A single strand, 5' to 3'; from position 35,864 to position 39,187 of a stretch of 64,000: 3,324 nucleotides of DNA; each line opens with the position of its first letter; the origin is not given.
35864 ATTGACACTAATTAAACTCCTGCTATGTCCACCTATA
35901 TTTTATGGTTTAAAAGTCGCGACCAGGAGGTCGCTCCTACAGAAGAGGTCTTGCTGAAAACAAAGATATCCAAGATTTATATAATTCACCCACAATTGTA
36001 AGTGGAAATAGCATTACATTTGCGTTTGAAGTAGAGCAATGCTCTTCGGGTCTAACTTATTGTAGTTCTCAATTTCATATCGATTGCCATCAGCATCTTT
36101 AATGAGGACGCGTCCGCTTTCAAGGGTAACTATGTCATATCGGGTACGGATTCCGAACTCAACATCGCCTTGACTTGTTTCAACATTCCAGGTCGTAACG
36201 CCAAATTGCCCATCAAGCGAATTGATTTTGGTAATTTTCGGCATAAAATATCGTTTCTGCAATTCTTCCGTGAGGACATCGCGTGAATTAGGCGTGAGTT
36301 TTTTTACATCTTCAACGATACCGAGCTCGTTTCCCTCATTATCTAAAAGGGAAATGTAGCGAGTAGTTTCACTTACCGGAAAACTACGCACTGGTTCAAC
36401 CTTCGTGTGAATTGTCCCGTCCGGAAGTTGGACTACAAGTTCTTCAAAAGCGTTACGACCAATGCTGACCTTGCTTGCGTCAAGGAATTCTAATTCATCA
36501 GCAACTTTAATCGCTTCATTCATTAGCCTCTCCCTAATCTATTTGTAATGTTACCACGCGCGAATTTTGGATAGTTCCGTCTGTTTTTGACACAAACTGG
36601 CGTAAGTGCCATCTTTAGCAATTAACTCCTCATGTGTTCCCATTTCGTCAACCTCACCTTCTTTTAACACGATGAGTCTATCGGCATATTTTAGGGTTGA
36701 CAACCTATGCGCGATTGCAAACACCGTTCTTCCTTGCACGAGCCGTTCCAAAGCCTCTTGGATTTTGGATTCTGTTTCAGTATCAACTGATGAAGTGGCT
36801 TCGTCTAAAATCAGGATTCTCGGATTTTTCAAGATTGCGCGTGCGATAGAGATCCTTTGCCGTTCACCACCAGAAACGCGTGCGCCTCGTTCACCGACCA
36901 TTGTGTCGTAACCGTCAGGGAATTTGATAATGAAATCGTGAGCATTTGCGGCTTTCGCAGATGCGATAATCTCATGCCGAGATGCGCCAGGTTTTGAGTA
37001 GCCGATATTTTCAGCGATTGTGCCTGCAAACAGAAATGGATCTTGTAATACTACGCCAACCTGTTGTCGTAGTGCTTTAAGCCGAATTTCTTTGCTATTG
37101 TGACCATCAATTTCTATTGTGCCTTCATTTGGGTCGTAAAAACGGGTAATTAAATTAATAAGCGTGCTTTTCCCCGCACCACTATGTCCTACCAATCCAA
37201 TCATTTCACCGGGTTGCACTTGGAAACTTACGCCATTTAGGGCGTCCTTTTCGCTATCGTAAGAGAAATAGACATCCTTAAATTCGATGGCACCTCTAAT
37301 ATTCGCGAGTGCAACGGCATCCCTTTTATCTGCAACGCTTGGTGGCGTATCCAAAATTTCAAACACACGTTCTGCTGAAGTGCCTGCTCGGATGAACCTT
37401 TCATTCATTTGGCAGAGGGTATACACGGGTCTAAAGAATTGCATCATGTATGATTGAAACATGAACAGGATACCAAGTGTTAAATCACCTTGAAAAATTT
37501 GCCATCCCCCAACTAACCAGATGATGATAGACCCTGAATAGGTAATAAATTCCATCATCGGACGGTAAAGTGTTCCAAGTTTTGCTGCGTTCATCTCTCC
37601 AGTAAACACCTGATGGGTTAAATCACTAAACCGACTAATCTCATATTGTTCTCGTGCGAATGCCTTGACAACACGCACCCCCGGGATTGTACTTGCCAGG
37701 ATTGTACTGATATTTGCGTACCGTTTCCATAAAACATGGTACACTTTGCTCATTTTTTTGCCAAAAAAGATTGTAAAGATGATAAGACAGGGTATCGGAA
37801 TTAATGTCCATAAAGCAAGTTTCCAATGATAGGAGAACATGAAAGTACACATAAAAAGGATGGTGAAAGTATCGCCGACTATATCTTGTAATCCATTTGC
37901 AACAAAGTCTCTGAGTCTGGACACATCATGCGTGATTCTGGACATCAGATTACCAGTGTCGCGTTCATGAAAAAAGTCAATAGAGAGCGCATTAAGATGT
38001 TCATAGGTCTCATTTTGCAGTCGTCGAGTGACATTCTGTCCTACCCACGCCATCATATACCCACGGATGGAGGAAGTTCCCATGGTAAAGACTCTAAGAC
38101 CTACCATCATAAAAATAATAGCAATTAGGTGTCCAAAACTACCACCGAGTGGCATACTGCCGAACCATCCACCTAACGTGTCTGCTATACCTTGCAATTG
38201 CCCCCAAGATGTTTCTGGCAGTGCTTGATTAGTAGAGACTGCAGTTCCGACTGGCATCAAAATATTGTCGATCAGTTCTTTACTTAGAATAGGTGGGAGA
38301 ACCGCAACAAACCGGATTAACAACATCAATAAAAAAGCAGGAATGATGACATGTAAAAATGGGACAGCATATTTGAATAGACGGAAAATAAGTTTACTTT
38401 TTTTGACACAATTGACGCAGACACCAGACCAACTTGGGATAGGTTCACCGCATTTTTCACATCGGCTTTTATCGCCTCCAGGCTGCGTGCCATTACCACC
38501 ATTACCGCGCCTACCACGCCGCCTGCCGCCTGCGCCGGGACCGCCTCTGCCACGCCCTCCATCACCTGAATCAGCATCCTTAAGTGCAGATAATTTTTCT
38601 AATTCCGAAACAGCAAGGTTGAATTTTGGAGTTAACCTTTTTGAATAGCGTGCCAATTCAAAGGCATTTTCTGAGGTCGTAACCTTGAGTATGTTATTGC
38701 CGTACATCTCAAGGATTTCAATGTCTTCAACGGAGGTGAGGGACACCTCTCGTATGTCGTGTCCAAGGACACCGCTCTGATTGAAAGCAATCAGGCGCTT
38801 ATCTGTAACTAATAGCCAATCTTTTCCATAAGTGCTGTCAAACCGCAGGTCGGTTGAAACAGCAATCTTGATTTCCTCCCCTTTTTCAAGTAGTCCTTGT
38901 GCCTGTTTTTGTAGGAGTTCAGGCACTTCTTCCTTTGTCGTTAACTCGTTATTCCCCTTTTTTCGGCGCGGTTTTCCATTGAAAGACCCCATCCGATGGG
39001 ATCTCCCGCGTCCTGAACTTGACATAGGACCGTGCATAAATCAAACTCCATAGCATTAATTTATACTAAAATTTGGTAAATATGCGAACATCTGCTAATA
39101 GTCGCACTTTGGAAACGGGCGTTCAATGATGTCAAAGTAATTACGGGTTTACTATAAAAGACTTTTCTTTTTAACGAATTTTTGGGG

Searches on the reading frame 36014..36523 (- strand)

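Call 77: search_protein_families(library=pfam, proteins=[window:36014-36523:-], max_evalue=0.00001)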
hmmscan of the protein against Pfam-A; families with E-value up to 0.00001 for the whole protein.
window:36014-36523:- (169 aa): 1 family
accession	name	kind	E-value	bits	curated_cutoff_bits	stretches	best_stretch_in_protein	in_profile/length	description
PF08909.16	DUF1854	-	4.5e-44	149.9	26.8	1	39-166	1-128/130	Domain of unknown function (DUF1854)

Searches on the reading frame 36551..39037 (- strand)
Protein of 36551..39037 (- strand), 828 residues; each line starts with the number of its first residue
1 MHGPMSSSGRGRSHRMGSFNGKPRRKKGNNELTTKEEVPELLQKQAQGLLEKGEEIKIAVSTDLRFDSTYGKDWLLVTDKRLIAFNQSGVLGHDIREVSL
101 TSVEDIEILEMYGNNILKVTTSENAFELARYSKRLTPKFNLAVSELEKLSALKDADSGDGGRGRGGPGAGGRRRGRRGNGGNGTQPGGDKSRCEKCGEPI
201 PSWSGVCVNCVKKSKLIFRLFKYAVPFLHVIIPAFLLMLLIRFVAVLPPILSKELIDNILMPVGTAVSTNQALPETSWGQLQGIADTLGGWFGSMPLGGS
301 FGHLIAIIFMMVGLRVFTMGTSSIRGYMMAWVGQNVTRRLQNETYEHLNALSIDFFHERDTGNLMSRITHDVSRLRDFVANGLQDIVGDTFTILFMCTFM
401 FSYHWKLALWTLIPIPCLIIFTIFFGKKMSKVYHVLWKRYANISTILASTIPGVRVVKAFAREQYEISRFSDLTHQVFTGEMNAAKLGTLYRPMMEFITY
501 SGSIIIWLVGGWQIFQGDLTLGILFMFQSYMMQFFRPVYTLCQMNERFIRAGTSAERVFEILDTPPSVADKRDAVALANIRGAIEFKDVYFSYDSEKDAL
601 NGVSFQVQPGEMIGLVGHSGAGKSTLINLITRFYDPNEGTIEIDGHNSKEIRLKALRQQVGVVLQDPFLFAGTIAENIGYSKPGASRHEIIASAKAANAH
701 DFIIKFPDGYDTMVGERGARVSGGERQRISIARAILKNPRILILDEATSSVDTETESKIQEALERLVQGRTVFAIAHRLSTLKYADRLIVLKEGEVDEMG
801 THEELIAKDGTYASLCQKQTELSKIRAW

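Call 77: search_protein_families(library=pfam, proteins=[window:36551-39037:-], max_evalue=0.00001)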
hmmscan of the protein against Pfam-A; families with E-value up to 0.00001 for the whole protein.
window:36551-39037:- (828 aa): 3 families
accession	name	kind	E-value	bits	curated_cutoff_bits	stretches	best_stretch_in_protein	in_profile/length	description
PF00664.28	ABC_membrane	-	5.9e-50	170.9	28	1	234-538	4-274/274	ABC transporter transmembrane region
PF00005.33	ABC_tran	-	8.8e-38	130.4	25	1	600-749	1-137/137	ABC transporter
PF14470.12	bPH_3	-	3.1e-07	31.2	23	1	50-133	1-83/95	Bacterial PH domain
